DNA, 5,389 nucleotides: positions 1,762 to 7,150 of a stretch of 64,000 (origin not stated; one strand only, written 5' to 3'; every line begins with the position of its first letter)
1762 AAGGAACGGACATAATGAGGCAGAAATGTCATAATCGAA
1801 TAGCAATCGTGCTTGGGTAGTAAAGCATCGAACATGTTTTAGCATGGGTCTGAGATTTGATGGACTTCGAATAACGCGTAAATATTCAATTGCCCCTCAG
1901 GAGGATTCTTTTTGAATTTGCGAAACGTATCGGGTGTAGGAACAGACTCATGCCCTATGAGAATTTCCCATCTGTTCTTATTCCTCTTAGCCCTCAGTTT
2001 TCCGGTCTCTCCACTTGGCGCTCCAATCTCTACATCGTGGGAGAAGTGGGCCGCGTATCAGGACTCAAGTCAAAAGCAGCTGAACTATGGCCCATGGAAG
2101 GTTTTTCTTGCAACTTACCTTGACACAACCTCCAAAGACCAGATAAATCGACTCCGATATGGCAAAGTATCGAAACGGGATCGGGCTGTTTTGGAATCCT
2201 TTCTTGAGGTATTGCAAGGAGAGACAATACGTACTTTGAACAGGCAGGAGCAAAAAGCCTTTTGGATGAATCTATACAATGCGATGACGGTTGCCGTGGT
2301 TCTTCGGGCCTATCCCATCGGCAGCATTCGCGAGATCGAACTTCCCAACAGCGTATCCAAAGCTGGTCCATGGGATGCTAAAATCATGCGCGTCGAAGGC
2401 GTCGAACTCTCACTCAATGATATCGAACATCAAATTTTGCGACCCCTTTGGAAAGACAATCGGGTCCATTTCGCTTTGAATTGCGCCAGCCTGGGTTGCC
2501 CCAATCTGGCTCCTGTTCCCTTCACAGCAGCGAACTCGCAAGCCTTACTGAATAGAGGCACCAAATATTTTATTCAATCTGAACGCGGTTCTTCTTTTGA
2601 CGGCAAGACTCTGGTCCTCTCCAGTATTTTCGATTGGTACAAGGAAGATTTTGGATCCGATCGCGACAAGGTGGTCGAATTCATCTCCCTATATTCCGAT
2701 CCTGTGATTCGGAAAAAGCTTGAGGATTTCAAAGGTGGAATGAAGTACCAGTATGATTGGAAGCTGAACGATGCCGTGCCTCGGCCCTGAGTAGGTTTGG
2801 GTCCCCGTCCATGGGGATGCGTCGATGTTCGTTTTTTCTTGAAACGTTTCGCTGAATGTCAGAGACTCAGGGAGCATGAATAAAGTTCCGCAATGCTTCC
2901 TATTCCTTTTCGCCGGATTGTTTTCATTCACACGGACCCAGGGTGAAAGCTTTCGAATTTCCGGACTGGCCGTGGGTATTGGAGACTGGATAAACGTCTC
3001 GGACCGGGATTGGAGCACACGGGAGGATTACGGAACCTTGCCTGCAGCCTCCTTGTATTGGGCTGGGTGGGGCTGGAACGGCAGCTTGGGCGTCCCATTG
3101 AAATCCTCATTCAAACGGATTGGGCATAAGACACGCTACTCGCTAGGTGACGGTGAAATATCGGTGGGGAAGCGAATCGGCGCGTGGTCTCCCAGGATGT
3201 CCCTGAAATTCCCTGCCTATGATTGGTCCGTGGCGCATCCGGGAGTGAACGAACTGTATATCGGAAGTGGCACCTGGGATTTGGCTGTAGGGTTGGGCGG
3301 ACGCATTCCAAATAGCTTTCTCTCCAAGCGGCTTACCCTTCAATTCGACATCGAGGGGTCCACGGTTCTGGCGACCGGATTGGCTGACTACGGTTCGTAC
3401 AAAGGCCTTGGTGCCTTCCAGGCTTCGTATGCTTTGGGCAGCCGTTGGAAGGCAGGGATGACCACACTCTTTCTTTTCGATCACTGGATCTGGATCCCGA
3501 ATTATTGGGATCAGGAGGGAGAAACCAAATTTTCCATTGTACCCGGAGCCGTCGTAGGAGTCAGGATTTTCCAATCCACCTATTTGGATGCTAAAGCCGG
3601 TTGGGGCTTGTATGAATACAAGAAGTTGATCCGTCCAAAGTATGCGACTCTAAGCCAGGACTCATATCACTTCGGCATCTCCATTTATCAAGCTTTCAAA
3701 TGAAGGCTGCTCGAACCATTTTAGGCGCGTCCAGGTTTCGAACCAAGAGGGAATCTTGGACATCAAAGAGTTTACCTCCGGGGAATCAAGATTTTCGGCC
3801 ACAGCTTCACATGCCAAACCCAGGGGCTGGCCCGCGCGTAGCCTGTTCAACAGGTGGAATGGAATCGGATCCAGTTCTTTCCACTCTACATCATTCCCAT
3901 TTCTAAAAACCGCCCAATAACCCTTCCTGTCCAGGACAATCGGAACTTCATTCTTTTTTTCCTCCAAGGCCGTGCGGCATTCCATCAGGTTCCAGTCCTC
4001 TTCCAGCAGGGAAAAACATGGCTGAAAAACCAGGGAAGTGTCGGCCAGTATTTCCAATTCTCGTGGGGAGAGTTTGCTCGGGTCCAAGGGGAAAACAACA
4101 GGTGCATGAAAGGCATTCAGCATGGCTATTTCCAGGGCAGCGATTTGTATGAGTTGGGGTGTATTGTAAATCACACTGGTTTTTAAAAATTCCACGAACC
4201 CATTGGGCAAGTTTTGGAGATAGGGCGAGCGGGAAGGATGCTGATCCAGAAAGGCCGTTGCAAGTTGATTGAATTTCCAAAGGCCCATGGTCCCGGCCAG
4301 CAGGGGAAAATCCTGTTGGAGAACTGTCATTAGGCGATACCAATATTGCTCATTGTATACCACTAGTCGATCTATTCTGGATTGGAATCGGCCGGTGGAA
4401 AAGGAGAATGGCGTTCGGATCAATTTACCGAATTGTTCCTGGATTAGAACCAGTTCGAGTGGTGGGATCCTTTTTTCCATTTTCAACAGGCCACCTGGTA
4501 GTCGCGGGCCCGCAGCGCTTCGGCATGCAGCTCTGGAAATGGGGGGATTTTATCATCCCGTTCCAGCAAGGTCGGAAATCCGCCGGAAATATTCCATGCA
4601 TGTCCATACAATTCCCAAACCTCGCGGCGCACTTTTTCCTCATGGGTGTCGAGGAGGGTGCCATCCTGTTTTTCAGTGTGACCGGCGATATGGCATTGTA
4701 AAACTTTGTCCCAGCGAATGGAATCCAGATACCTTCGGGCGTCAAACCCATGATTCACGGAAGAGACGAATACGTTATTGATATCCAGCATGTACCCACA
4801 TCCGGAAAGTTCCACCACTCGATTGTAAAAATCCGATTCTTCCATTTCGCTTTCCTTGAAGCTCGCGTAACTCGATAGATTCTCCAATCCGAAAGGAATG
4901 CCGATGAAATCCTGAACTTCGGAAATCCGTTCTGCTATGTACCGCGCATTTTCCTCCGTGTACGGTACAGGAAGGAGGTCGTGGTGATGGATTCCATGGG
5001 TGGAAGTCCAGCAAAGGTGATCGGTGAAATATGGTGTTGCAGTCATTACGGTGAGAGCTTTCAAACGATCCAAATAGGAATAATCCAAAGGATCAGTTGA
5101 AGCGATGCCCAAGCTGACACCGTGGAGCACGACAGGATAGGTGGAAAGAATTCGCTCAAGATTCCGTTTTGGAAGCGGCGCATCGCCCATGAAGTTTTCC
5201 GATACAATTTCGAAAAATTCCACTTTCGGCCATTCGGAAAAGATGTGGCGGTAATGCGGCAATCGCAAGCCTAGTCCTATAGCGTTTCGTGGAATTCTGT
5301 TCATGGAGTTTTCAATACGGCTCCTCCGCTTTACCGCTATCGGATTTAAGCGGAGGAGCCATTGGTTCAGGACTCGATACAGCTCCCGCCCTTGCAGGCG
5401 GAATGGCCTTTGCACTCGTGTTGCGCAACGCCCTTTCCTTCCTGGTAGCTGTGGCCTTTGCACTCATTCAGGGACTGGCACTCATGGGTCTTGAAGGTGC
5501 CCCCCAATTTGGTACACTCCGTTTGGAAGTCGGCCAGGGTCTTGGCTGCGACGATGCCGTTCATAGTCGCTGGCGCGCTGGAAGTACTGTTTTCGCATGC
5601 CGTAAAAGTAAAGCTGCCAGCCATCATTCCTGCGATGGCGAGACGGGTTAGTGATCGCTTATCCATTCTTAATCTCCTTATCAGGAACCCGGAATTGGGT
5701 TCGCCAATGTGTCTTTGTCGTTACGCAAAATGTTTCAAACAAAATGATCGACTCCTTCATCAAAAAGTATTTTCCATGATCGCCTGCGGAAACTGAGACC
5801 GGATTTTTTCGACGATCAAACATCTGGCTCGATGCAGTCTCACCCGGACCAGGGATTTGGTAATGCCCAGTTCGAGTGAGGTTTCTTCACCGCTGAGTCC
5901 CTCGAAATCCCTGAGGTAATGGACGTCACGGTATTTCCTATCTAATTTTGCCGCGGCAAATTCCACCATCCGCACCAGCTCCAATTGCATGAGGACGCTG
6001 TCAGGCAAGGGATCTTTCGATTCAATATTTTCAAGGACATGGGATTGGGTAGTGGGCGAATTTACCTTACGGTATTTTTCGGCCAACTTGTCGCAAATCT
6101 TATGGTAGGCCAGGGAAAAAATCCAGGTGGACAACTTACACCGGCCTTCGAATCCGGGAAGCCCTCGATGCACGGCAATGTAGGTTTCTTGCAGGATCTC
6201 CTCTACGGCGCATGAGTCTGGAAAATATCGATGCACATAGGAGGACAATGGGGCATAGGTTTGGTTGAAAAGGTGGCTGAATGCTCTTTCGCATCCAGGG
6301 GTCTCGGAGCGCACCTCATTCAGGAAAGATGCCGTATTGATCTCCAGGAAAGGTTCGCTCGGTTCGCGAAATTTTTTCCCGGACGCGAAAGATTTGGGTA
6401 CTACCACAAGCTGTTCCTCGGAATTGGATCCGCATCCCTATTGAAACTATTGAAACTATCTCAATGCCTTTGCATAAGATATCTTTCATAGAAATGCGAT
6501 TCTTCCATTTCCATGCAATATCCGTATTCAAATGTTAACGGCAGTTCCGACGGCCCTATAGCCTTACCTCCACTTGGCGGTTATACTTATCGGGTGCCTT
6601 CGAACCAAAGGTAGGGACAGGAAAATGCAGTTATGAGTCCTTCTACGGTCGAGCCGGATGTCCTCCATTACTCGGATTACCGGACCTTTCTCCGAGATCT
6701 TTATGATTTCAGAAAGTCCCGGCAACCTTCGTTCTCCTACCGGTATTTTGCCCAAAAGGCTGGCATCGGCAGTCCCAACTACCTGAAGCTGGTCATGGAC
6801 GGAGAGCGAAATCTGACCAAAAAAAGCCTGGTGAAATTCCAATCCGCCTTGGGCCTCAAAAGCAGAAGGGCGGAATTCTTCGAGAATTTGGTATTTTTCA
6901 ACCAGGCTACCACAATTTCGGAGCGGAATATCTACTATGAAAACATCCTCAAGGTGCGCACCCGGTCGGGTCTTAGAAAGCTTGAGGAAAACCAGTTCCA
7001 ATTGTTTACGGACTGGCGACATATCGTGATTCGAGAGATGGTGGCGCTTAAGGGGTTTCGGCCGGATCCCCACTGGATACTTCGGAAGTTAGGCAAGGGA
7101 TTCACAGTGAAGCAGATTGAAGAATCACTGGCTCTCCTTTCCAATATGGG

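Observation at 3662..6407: ECF-sigma-linked MNIO (DUF692) / DUF2063 RiPP operon with an exported Cys-rich precursor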

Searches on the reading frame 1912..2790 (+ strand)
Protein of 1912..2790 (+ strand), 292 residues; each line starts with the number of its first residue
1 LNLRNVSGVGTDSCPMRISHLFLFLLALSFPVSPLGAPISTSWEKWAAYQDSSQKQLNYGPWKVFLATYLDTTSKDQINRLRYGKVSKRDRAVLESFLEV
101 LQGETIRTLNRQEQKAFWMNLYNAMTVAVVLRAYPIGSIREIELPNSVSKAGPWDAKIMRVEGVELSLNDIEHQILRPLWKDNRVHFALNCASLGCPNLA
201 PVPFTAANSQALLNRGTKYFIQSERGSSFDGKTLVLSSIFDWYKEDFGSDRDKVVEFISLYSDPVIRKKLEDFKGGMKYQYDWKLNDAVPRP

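Call 3: search_protein_families(library=pfam, proteins=[window:1912-2790:+], max_evalue=0.01)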
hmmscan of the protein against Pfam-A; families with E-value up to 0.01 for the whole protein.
window:1912-2790:+ (292 aa): 1 family
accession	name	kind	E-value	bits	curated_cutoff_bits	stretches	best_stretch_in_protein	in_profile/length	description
PF04784.19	DUF547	-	8.5e-25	87.6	27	1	107-221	2-125/125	Protein of unknown function, DUF547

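Call 4: search_protein_families(library=ncbifam, proteins=[window:1912-2790:+], max_evalue=0.01)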
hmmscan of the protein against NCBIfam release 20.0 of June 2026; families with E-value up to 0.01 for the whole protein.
window:1912-2790:+ (292 aa): 0 families

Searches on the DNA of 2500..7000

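Call 81: search_rna_families(source=window, start=2500, end=7000, threshold=evalue, max_evalue=1)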
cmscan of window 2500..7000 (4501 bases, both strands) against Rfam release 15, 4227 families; matches with E-value up to 1: 0.
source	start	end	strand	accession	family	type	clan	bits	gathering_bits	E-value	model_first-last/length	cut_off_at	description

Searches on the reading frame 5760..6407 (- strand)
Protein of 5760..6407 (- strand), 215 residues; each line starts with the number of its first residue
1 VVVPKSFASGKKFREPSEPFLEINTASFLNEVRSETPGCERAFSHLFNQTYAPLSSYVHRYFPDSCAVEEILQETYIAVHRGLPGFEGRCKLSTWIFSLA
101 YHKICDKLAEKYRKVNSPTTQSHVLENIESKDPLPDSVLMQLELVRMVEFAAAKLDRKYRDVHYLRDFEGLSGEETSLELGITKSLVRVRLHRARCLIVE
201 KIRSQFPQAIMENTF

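Call 3: search_protein_families(library=pfam, proteins=[window:5760-6407:-], max_evalue=0.01)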
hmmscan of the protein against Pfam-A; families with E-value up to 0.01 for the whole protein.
window:5760-6407:- (215 aa): 4 families
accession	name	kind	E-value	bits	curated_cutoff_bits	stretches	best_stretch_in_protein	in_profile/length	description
PF08281.18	Sigma70_r4_2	-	4.7e-10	39.4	25.7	1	151-195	7-51/54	Sigma-70, region 4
PF04542.20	Sigma70_r2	-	3.5e-09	36.7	24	1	46-111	1-68/71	Sigma-70 region 2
PF04545.22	Sigma70_r4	-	6.4e-05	22.8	24.1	1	153-194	3-44/50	Sigma-70, region 4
PF07638.17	Sigma70_ECF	-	0.0005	20.5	21.1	1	38-198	14-179/185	ECF sigma factor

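Call 4: search_protein_families(library=ncbifam, proteins=[window:5760-6407:-], max_evalue=0.01)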
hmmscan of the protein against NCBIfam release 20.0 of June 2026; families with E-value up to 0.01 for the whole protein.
window:5760-6407:- (215 aa): 68 families (the best 25 are shown)
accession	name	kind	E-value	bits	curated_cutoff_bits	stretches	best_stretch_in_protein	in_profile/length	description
NF008888.0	PRK11922.1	equivalog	4e-27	95.3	204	1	66-212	55-206/231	RNA polymerase sigma factor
TIGR02937.1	sigma70-ECF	superfamily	1.8e-22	79.7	42.9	1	42-195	2-158/165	sigma-70 family RNA polymerase sigma factor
TIGR02959.1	SigZ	equivalog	2.1e-17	63.5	168.65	1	50-201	4-147/170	RNA polymerase sigma factor SigZ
TIGR02985.1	Sig70_bacteroi1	subfamily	3.2e-17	63.2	126.4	1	42-195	2-155/162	RNA polymerase sigma-70 factor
NF007220.0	PRK09639.1-5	equivalog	4.1e-17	62.5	260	1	41-201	3-163/181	RNA polymerase sigma factor SigX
TIGR02939.1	RpoE_Sigma70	equivalog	4.7e-17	62.6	236.15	1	38-203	17-187/190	RNA polymerase sigma factor RpoE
NF007215.0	PRK09637.1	equivalog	4.5e-16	59.3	212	1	45-199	5-151/181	RNA polymerase sigma factor SigZ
NF007230.0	PRK09648.1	subfamily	1.1e-15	57.8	209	1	65-195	54-182/195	RNA polymerase sigma factor ShbA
NF007223.0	PRK09641.1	equivalog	1.3e-15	57.7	209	1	37-203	14-185/187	RNA polymerase sigma factor SigW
NF009166.1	PRK12513.1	equivalog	1.6e-15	57.4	206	1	38-195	19-179/193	RNA polymerase sigma factor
NF009171.0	PRK12518.1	equivalog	1.7e-15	57.4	208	1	39-199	25-181/191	RNA polymerase sigma factor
NF006930.0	PRK09415.1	subfamily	1.1e-14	54.6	198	1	44-202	19-175/179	RNA polymerase factor sigma C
TIGR02950.1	SigM_subfam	subfamily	1.5e-14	54.2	147.95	1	50-196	9-152/159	RNA polymerase sigma factor, SigM family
NF009184.0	PRK12532.1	equivalog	4.2e-14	52.9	276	2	62-121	26-86/195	RNA polymerase sigma factor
NF007216.0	PRK09638.1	equivalog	7.6e-14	51.9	194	1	37-199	14-171/180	RNA polymerase sigma factor SigY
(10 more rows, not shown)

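Call 84: find_related_loci(query=window:5760-6407:-, collection=genome_contigs, flank=4000)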
Query window:5760-6407:- (215 aa) in genome_contigs; peptide patterns used: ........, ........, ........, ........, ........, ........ (x = any residue, [..] = any of these).
125 stretches matched a pattern; 5 encode a relative of the query (tblastn E <= 1e-3); 5 distinct loci.
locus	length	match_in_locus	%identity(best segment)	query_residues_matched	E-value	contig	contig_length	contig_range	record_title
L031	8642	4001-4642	95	1-214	3e-139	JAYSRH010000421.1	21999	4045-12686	MAG: Fibrobacteria bacterium isolate GFS_11904 GFS_11904_420, whole genome shotgun sequence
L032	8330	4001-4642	90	1-214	2e-130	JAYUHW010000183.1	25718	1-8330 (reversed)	MAG: Fibrobacteria bacterium isolate GFS_8554 GFS_8554_182, whole genome shotgun sequence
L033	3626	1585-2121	23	38-205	3e-10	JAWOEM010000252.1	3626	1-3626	MAG: Salinivirgaceae bacterium isolate BLK5-3.bin.206 k191_1419841, whole genome shotgun sequence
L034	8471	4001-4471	23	38-188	1e-9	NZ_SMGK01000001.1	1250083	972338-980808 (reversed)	Acidipila rosea strain DSM 103428 Ga0215723_101, whole genome shotgun sequence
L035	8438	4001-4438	27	64-204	1e-5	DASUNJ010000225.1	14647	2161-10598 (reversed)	MAG TPA_asm: Thermoanaerobaculia bacterium isolate SMAG_U1597 k141_661456, whole genome shotgun sequence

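Call 86: find_related_loci(query=A11, collection=genome_contigs, flank=5000)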
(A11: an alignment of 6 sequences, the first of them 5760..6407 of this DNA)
Query A11 (215 aa) in genome_contigs; peptide patterns used: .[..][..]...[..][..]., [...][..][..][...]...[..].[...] (x = any residue, [..] = any of these).
152 stretches matched a pattern; 53 encode a relative of the query (tblastn E <= 1e-3); 53 distinct loci.
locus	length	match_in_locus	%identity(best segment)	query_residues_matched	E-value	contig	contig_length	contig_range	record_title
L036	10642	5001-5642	95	1-214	4e-138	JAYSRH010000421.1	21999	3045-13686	MAG: Fibrobacteria bacterium isolate GFS_11904 GFS_11904_420, whole genome shotgun sequence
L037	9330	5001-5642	90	1-214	2e-129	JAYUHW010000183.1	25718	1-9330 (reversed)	MAG: Fibrobacteria bacterium isolate GFS_8554 GFS_8554_182, whole genome shotgun sequence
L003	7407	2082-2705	57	1-207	3e-74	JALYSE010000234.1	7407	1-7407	MAG: Fibrobacterota bacterium isolate MDV bin107 SD1456_NODE_2916_length_7407_cov_1.142995, whole genome shotgun sequenc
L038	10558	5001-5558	44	20-202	7e-44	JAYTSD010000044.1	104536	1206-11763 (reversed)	MAG: Fibrobacteria bacterium isolate GFS_4934 GFS_4934_43, whole genome shotgun sequence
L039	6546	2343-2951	38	17-208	1e-41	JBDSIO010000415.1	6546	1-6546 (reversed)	MAG: Fibrobacteria bacterium isolate cluster1_bin.300 k127_13358767, whole genome shotgun sequence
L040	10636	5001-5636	37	1-209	1e-41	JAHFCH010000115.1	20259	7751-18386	MAG: Fibrobacteres bacterium isolate nzgw217 NODE_1601_length_20260_cov_4.395998, whole genome shotgun sequence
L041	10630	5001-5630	36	6-206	6e-34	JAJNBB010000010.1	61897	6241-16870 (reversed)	MAG: Fibrobacteria bacterium isolate C_No_T20_A_bin.76 scaffold_356, whole genome shotgun sequence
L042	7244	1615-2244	43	2-215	6e-53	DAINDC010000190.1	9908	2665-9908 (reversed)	MAG TPA_asm: Fibrobacterota bacterium isolate CTOTU41470 NODE_7152_length_9908_cov_3.095301, whole genome shotgun sequen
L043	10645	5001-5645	29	7-215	5e-20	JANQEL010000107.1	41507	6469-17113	MAG: Myxococcota bacterium isolate PL23a_bin.25 k99_3898853, whole genome shotgun sequence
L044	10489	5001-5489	30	38-204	4e-16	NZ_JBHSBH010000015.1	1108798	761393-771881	Nocardiopsis sediminis strain TBRC 1826 GCM70011554_24, whole genome shotgun sequence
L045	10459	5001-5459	30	38-196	4e-13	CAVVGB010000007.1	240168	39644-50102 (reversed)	MAG: uncultured Actinomycetes bacterium isolate MFD02360.bin.2.59 genome assembly, contig: contig_608, whole genome shot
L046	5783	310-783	31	58-210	1e-10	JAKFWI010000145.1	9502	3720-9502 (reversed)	MAG: Hyphomonadaceae bacterium isolate D5_Bin_17 D5_0002136, whole genome shotgun sequence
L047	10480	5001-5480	28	38-202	3e-10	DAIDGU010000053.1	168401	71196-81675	MAG TPA_asm: Ktedonobacteria bacterium isolate clean2 k141_927211, whole genome shotgun sequence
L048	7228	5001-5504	28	21-203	4e-10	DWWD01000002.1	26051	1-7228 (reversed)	MAG TPA_asm: Candidatus Anaerostipes avistercoris isolate ChiSjej3B21-8574 ChiSjej3B21M5__C22937_L26051_SAMN08009939, wh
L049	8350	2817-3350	24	30-203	5e-10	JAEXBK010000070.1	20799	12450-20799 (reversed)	MAG: Bacillota bacterium isolate OH_SFB_7 k127_599647, whole genome shotgun sequence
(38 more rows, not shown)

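Call 90: search_protein_families(library=ncbifam, proteins=[L039:3671-4654:-, L039:5014-6069:-, L039:3014-3328:+, L041:6584-7006:+, L039:2325-3017:+], max_evalue=0.00001)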
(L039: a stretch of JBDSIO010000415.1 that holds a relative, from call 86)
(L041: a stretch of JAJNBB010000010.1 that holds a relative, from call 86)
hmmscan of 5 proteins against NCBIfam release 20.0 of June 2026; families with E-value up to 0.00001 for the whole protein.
L039:3671-4654:- (327 aa): 10 families
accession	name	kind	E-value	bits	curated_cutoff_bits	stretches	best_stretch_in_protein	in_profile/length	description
TIGR04167.1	rSAM_SeCys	equivalog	9.9e-128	425.6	300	1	31-324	6-303/303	arsenosugar biosynthesis radical SAM (seleno)protein ArsS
TIGR03962.1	mycofact_rSAM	equivalog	9.5e-09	34.9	265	1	39-175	18-150/339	mycofactocin radical SAM maturase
TIGR04078.1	rSAM_yydG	equivalog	1.2e-08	34.8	300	1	36-96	4-64/309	YydG family radical SAM peptide epimerase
TIGR03470.1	HpnH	equivalog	1.1e-06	27.9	225.05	1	41-178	36-167/318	adenosyl-hopene transferase HpnH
NF033640.1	N_Twi_rSAM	subfamily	1.4e-06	27.7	170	1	29-185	107-281/398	twitch domain-containing radical SAM protein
TIGR04055.1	rSAM_NirJ2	equivalog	1.9e-06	27.6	500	1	37-175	4-139/326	putative heme d1 biosynthesis radical SAM protein NirJ2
NF050035.1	rSAM_WgK_link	exception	1.9e-06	27.2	650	0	35-170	11-144/367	radical SAM/SPASM peptide maturase WgkB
TIGR03978.1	rSAM_paired_1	equivalog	4.3e-06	25.7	370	0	34-142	84-198/466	His-Xaa-Ser system radical SAM maturase HxsB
TIGR02668.1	moaA_archaeal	equivalog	7.5e-06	25.1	325.25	0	35-102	12-79/303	GTP 3',8-cyclase MoaA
TIGR04053.2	TIGR04053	equivalog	7.6e-06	25.4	395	0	39-175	14-151/366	TIGR04053 family radical SAM/SPASM domain-containing protein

L039:5014-6069:- (351 aa): 21 families
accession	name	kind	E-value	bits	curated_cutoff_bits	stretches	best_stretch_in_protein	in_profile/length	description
NF008823.0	PRK11873.1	subfamily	8.6e-52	176.3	263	1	2-239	2-241/272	arsenite methyltransferase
NF040538.1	methyl_ArsM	equivalog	2.2e-44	152.1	500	2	141-323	167-340/356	arsinothricin biosynthesis methyltransferase ArsM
NF041537.1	ArsM_AhpD_UU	exception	3.4e-35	121.4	510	1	7-230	13-230/345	arsenite methyltransferase/AhpD domain selenoprotein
NF041536.1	ArsM_DUF2284_UU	exception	7.9e-33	113.5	575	1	2-230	8-230/459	arsenite methyltransferase/DUF2284 domain selenoprotein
NF047649.1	MTase_UXPK_star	exception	1.5e-32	112.8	460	1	3-222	9-223/283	methyltransferase/UXPK-star double selenoprotein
NF038099.1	AsSugarArsM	exception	8.9e-31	107.2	400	1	24-314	16-302/321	arsenosugar biosynthesis arsenite methyltransferase ArsM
NF045667.1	MTase_DVU1556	equivalog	8.6e-20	71.1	155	1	67-221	22-159/213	DVU_1556 family methyltransferase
NF040539.1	AST_met_ArsM_2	exception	8.9e-13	48.7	240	1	70-228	59-211/262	putative arsinothricin biosynthesis methyltransferase ArsM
NF001244.0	PRK00216.1-5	equivalog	1.7e-12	47.1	216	1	68-181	49-154/236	bifunctional demethylmenaquinone methyltransferase/2-methoxy-6-polyprenyl-1,4-benzoquinol methylase UbiE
TIGR02072.1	BioC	equivalog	5.2e-12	46.1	184.95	1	69-185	36-137/244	malonyl-ACP O-methyltransferase BioC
TIGR01983.1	UbiG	equivalog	6.5e-10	38.7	102.95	1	68-182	50-153/228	bifunctional 2-polyprenyl-6-hydroxyphenol methylase/3-demethylubiquinol 3-O-methyltransferase UbiG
NF052510.1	methyltran_MpqE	exception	7.5e-10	38.6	335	1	68-178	47-149/234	methyl-plastoquinone biosynthesis methyltransferase MpqE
NF043040.1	corrin_prot_MT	hypoth_equivalog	1.8e-09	37.4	180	1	68-187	42-154/216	corrinoid protein-associated methyltransferase CpaM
TIGR02752.1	MenG_heptapren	equivalog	3.2e-09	36.6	419.85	1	68-178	46-147/231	demethylmenaquinone methyltransferase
TIGR01934.1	MenG_MenH_UbiE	subfamily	4.3e-09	36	158.35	1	69-183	41-144/223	ubiquinone/menaquinone biosynthesis methyltransferase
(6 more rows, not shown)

L039:3014-3328:+ (104 aa): 0 families

L041:6584-7006:+ (140 aa): 1 family
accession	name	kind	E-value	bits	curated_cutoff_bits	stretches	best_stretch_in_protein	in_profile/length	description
NF050166.1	Cu_RiPP_BufA2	equivalog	1.7e-09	37.7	60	1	30-108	3-74/79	BufA2 family periplasmic bufferin-type metallophore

L039:2325-3017:+ (230 aa): 72 families (the best 25 are shown)
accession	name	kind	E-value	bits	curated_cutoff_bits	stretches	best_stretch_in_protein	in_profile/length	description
NF008888.0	PRK11922.1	equivalog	4e-29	101.9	204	1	27-211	26-204/231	RNA polymerase sigma factor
NF009166.1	PRK12513.1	equivalog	4.2e-23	82.1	206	1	30-205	21-188/193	RNA polymerase sigma factor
TIGR02937.1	sigma70-ECF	superfamily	7.1e-23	81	42.9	1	32-201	2-163/165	sigma-70 family RNA polymerase sigma factor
NF007223.0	PRK09641.1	equivalog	1.3e-22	80.6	209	1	29-204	16-185/187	RNA polymerase sigma factor SigW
TIGR02985.1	Sig70_bacteroi1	subfamily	1.5e-22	80.5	126.4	1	31-199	1-158/162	RNA polymerase sigma-70 factor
NF058625.1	sigma_PG0214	equivalog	3.4e-21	75.7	130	1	30-206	3-164/170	GFO_1088 family ECF-type sigma factor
TIGR02948.1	SigW_bacill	equivalog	9.1e-21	74.8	243.1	1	29-202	16-183/187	RNA polymerase sigma factor SigW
TIGR02939.1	RpoE_Sigma70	equivalog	1.3e-20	74.3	236.15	1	30-203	19-186/190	RNA polymerase sigma factor RpoE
NF006089.0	PRK08241.1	subfamily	3.5e-19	69.1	240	1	27-214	18-213/343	RNA polymerase subunit sigma-70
NF009171.0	PRK12518.1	equivalog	1.2e-18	67.7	208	1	28-205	24-186/191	RNA polymerase sigma factor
NF007225.0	PRK09643.1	equivalog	3.1e-18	66.2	190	1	4-213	3-192/204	RNA polymerase sigma factor SigM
TIGR02989.1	Sig-70_gvs1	subfamily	1.5e-17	63.9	124.55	1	31-201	1-156/158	RNA polymerase sigma-70 factor, Rhodopirellula/Verrucomicrobium family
TIGR02950.1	SigM_subfam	subfamily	1.8e-16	60.4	147.95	1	35-203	4-158/159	RNA polymerase sigma factor, SigM family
TIGR02943.1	Sig70_famx1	hypoth_equivalog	2.9e-16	59.8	162.2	1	42-207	13-183/188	RNA polymerase sigma-70 factor, TIGR02943 family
NF009188.0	PRK12536.1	subfamily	5.8e-16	58.9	250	1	18-204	17-187/190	RNA polymerase sigma factor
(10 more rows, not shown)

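Call 91: search_protein_families(library=ncbifam, proteins=[L041:5698-6561:+], max_evalue=0.0001)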
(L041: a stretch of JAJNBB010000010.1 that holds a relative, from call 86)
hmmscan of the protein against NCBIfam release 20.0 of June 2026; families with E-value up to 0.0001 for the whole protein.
L041:5698-6561:+ (287 aa): 0 families
